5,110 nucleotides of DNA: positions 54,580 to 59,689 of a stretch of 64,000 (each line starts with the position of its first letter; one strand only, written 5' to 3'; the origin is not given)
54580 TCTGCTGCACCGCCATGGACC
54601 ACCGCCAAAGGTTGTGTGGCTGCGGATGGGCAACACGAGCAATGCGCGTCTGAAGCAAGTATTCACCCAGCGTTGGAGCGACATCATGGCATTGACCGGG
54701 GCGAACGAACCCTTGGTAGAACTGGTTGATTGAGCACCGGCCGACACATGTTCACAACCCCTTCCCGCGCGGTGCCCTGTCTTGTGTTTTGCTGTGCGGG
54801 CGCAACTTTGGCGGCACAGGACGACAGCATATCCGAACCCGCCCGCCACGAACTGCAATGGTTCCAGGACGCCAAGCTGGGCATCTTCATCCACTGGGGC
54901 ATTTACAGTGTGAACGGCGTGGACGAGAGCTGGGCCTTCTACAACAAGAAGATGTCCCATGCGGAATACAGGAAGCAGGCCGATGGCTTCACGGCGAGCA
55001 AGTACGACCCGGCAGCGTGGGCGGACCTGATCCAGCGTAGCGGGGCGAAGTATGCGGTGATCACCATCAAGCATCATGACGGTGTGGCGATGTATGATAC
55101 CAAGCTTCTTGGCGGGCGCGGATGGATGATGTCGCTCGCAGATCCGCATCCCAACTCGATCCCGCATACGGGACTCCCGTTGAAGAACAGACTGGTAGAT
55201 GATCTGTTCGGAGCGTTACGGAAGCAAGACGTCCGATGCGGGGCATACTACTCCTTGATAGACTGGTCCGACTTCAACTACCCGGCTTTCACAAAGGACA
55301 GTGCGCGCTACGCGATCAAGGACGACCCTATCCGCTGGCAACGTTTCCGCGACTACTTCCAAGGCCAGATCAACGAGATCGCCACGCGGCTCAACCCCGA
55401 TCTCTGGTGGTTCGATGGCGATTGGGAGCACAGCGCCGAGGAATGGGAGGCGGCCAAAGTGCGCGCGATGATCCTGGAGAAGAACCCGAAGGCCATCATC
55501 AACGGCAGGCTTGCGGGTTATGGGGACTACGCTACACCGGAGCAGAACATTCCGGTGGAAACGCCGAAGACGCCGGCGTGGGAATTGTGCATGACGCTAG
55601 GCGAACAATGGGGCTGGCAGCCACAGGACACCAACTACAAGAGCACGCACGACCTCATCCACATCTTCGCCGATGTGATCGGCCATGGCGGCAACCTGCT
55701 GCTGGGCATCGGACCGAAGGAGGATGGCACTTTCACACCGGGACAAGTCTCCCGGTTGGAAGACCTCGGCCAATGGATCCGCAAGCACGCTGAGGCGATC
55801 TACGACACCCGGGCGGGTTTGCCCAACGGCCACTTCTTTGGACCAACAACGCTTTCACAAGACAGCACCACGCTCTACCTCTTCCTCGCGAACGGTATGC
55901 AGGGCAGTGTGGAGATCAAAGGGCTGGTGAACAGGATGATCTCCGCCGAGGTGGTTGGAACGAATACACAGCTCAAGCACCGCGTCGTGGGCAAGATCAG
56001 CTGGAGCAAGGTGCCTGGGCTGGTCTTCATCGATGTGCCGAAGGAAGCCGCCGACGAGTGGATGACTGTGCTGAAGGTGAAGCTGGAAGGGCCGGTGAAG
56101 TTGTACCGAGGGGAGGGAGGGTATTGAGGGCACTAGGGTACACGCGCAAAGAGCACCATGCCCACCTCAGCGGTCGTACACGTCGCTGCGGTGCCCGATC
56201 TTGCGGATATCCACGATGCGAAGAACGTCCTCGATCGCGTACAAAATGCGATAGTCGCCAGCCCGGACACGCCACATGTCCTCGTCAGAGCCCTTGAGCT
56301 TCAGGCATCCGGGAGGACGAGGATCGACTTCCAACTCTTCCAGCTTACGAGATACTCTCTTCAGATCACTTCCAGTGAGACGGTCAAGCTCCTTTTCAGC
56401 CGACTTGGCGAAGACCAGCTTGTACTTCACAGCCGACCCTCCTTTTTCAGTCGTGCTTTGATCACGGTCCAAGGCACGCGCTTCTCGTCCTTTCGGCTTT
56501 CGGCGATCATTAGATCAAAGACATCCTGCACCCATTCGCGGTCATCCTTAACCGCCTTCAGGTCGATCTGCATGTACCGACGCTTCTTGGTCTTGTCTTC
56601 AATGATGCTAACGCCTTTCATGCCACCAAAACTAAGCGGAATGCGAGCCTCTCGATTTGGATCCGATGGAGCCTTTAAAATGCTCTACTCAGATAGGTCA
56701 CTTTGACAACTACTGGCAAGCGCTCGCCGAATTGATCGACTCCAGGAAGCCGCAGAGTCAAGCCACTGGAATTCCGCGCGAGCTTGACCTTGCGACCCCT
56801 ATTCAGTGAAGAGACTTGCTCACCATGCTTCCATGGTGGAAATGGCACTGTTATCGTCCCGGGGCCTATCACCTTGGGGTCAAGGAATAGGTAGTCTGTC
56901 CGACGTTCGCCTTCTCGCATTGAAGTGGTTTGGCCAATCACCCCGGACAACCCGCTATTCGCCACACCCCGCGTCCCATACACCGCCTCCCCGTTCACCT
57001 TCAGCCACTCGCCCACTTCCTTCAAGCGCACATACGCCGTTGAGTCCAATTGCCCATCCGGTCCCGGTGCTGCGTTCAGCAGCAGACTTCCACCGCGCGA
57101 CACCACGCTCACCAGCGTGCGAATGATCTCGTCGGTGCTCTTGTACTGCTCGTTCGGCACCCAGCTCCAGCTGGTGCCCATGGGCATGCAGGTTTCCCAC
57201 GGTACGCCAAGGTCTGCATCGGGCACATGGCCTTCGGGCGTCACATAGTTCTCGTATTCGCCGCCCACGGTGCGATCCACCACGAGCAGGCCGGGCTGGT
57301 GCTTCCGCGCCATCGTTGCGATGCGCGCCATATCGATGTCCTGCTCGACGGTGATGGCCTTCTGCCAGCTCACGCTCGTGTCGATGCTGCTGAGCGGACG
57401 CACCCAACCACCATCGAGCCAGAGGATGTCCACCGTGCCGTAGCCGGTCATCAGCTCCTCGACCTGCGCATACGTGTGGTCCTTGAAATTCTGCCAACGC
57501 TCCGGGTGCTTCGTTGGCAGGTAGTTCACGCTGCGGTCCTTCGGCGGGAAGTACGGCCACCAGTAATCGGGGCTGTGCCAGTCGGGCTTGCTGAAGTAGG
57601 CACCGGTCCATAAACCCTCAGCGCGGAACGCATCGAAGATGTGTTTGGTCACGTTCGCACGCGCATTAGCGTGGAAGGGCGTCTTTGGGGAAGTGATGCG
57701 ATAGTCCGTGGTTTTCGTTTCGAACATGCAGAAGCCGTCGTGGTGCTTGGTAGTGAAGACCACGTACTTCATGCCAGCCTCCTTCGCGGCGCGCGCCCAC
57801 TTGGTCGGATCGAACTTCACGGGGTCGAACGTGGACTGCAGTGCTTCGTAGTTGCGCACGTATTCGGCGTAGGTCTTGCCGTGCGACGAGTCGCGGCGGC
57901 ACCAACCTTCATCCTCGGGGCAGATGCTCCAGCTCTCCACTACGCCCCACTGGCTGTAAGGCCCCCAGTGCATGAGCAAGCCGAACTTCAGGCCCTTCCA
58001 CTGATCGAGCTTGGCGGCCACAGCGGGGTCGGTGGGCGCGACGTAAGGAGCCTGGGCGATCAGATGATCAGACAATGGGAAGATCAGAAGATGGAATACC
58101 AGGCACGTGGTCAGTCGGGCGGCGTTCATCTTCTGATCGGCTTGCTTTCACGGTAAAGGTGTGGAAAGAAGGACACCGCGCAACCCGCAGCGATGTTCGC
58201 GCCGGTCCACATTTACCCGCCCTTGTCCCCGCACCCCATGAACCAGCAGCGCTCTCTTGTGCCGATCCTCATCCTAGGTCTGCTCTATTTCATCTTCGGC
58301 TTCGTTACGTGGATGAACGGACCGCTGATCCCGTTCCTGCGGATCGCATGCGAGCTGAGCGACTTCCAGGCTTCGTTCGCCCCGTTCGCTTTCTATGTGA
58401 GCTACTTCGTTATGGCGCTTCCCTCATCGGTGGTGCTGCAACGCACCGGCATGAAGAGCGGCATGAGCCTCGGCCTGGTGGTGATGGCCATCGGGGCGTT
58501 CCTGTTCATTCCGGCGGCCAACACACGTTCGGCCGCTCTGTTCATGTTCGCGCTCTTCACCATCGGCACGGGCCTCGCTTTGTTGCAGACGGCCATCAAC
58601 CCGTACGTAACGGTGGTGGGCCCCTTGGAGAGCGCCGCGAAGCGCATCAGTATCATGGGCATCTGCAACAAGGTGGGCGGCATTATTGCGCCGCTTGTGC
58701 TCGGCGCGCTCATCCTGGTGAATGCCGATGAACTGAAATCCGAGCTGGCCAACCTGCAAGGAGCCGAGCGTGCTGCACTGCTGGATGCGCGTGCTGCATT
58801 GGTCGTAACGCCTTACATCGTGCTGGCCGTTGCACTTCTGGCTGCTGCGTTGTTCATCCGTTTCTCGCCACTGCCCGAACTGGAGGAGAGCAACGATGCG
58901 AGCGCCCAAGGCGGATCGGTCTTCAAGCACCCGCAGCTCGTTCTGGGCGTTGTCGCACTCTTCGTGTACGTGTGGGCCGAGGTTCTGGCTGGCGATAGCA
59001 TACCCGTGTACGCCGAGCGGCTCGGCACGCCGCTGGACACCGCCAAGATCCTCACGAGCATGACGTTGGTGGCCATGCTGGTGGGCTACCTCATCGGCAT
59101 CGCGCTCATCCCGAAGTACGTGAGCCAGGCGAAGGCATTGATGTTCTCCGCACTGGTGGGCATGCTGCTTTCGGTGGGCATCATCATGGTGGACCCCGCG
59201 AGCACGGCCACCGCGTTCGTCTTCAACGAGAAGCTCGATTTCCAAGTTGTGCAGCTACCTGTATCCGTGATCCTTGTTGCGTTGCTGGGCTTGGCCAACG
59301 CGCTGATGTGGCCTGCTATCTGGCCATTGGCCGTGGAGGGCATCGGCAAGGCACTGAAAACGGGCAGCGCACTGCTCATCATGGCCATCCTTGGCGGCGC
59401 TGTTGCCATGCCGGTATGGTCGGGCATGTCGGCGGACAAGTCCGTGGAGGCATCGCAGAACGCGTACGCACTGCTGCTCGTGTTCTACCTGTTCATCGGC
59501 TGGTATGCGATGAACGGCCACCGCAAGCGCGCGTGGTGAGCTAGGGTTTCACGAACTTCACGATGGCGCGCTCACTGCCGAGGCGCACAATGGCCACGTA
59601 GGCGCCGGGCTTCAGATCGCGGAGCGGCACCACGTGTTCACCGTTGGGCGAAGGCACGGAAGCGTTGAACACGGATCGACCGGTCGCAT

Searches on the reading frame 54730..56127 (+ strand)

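Call 77: search_protein_families(library=pfam, proteins=[window:54730-56127:+], max_evalue=0.001)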
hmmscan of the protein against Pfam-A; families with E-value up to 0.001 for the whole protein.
window:54730-56127:+ (465 aa): 1 family
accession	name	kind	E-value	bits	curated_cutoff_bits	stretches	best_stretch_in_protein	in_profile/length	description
PF01120.23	Alpha_L_fucos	-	8.6e-80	269.2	25.2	1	38-355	23-345/345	Alpha-L-fucosidase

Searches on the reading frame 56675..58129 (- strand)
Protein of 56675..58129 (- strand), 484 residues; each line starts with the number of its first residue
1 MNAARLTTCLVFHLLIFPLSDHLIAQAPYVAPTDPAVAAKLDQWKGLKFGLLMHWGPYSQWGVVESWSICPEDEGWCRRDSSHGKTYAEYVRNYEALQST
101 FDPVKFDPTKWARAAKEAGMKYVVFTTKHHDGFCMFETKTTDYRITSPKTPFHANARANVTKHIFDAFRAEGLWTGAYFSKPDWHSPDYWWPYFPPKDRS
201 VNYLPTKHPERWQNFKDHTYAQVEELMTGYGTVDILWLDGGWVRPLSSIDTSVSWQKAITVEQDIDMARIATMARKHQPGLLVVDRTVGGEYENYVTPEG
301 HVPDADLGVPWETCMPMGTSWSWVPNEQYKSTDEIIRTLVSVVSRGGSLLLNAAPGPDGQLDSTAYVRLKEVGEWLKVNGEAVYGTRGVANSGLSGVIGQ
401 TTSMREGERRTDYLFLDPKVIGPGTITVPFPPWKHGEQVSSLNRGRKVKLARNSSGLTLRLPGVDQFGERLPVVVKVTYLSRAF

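Call 77: search_protein_families(library=pfam, proteins=[window:56675-58129:-], max_evalue=0.001)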
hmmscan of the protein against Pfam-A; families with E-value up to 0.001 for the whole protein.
window:56675-58129:- (484 aa): 1 family
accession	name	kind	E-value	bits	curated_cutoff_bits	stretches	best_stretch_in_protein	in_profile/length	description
PF01120.23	Alpha_L_fucos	-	1.3e-89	301.5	25.2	1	24-381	9-345/345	Alpha-L-fucosidase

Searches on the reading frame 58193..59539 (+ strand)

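Call 77: search_protein_families(library=pfam, proteins=[window:58193-59539:+], max_evalue=0.001)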
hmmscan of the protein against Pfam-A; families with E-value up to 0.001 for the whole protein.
window:58193-59539:+ (448 aa): 1 family
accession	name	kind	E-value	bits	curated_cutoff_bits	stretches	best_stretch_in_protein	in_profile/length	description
PF07690.21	MFS_1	-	3.1e-22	79.4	33.4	1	29-402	2-343/347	Major Facilitator Superfamily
